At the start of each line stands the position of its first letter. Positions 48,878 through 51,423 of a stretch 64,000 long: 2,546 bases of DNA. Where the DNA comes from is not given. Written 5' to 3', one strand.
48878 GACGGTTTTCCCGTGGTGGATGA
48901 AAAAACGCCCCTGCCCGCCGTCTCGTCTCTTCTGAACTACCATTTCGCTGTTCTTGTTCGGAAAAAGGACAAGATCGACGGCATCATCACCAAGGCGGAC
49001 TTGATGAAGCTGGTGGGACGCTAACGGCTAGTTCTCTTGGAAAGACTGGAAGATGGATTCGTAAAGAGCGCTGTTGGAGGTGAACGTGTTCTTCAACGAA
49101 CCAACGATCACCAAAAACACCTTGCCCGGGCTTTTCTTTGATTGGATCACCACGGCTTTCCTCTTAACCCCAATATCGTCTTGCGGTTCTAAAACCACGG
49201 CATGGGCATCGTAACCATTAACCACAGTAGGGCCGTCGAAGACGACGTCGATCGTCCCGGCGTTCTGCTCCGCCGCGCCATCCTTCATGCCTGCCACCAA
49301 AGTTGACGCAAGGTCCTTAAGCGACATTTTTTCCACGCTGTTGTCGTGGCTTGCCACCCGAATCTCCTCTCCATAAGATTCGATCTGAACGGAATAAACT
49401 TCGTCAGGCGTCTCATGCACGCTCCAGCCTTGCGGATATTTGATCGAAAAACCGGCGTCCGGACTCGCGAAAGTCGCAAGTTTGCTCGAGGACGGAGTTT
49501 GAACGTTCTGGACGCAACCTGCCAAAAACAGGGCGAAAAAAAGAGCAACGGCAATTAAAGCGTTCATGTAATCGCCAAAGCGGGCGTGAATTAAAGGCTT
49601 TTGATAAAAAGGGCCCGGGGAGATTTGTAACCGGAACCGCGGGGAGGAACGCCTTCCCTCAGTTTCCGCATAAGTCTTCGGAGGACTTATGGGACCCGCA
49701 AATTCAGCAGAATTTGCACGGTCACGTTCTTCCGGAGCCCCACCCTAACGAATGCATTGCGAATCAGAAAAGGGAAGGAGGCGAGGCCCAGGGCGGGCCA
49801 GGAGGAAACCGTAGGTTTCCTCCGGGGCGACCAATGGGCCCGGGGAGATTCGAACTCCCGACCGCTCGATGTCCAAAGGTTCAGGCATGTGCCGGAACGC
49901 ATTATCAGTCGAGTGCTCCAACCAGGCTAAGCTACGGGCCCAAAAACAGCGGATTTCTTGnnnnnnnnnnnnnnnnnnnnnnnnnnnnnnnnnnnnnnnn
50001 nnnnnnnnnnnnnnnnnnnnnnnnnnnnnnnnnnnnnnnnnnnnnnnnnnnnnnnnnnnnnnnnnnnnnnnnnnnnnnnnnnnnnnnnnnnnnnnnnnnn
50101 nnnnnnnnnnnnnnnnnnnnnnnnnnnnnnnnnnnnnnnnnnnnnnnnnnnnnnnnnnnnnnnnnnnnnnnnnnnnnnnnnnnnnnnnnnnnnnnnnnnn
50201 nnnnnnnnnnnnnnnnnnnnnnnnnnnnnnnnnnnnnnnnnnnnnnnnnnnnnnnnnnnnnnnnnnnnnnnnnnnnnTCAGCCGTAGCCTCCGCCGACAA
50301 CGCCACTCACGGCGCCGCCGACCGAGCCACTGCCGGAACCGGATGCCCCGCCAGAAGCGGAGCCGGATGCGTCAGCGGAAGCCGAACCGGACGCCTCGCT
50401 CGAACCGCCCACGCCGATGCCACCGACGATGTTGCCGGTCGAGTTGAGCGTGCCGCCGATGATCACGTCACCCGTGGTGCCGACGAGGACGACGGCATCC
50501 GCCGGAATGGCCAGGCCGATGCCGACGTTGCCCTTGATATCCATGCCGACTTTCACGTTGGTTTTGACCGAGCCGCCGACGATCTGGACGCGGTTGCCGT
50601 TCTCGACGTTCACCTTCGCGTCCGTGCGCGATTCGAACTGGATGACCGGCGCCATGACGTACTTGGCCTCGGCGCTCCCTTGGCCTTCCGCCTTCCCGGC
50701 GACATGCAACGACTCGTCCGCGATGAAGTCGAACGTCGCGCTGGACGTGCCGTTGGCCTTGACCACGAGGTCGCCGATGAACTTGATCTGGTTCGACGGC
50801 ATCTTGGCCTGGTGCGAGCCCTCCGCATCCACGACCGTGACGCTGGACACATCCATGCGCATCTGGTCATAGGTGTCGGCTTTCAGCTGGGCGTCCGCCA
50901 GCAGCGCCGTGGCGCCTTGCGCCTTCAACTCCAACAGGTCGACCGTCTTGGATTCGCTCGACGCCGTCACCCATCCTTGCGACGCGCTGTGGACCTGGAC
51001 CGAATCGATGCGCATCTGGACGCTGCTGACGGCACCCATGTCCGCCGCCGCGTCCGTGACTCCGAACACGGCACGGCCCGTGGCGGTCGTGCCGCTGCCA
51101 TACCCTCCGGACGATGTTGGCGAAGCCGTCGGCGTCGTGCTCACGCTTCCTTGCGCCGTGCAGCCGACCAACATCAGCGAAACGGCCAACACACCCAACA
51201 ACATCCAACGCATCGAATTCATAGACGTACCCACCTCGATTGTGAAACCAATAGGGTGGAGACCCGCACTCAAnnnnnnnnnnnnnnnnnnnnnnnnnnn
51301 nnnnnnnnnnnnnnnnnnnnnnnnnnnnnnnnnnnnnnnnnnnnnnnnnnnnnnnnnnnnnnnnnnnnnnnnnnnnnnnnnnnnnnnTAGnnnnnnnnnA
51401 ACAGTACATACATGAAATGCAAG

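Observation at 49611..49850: Same architecture at tRNA-Ile: a roughly 210-nt hairpin-rich insert plus a 15-nt duplicate of the tRNA 3' end, in inverted orientation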

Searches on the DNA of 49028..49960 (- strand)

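Call 47: search_rna_families(source=window, start=49560, end=49960, threshold=evalue, max_evalue=10)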
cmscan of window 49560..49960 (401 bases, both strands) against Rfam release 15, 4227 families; matches with E-value up to 10: 6.
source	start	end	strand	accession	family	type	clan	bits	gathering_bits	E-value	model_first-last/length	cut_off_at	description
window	49835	49941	-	RF00005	tRNA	Gene; tRNA;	CL00001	55.1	29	2.4e-11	1-71/71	no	tRNA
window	49834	49941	+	RF04354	Plastid-ycf2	Cis-reg;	-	17.2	65.7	0.72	1-75/75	no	Plastid-ycf2 5UTR RNA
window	49612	49640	-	RF03158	L31-Actinobacteria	Cis-reg; leader;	CL00118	14.8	35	5.4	1-48/48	no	L31-Actinobacteria ribosomal protein leader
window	49843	49859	+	RF04351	Plastid-psbl-rps4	Cis-reg;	-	14.5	68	3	9-25/53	no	Plastid-psbl-rps4 3UTR RNA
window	49785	49841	+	RF03856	mir-1188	Gene; miRNA;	-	13.8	106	7.3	12-68/82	no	mir-1188 microRNA precursor family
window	49696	49721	+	RF00629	P24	Gene;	-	10.2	100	1.9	129-154/255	no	Pseudomonas sRNA P24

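Call 64: search_rna_families(source=L168, threshold=gathering)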
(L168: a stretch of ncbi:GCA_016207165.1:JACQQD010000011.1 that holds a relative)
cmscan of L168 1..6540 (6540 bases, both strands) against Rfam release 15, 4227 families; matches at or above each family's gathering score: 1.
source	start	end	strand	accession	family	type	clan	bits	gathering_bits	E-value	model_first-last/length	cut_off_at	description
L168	2840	2960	+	RF00005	tRNA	Gene; tRNA;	CL00001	53.6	29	1e-09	1-71/71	no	tRNA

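Call 79: search_dna_similar(query=window:49611-49850:-, collection=phages, mode=distant, max_evalue=0.01, max_rows=10)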
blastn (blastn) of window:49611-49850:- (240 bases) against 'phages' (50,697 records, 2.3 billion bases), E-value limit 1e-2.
No match.

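Call 80: search_dna_similar(query=window:49611-49850:-, collection=plasmids, mode=distant, max_evalue=0.01, max_rows=10)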
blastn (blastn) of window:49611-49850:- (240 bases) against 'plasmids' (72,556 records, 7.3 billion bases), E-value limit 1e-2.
No match.

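Call 87: search_with_rna_model(model_id=R1, sources=[L168, L169, L170, L171, L172, L173, L174, L175], max_evalue=1)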
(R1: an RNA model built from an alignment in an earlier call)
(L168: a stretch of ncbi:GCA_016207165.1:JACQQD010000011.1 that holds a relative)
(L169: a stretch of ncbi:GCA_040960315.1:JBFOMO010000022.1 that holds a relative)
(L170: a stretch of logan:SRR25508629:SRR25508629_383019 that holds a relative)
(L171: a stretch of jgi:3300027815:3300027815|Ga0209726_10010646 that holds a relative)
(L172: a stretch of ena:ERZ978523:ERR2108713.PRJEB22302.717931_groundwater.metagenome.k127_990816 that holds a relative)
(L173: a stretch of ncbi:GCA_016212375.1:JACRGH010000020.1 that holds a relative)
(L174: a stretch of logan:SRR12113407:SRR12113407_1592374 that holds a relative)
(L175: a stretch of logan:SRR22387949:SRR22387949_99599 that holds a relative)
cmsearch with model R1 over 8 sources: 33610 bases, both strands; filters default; matches with E-value up to 1: 3.
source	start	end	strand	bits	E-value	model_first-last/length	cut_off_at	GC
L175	2937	2989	-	47.2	2.1e-08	1-55/55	no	0.72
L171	3165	3220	-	32.3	3e-05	1-55/55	no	0.75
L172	3165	3220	-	32.3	3e-05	1-55/55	no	0.75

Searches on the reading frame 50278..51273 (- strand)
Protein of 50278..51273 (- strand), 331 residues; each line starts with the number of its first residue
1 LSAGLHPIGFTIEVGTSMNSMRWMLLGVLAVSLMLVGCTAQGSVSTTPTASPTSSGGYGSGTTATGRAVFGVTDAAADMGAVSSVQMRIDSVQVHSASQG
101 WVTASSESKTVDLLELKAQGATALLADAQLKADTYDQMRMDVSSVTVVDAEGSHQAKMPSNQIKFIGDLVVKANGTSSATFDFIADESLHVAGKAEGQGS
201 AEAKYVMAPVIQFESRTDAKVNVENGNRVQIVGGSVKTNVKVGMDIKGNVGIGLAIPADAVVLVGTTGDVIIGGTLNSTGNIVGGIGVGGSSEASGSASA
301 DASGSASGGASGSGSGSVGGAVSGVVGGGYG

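Call 57: search_protein_families(library=pfam, proteins=[window:50278-51273:-], max_evalue=0.001)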
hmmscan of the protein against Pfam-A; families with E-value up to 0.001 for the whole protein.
window:50278-51273:- (331 aa): 1 family
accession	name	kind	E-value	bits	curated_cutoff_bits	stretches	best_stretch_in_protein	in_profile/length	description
PF14321.11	DUF4382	-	7.4e-17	62.3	25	1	65-194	1-128/136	Domain of unknown function (DUF4382)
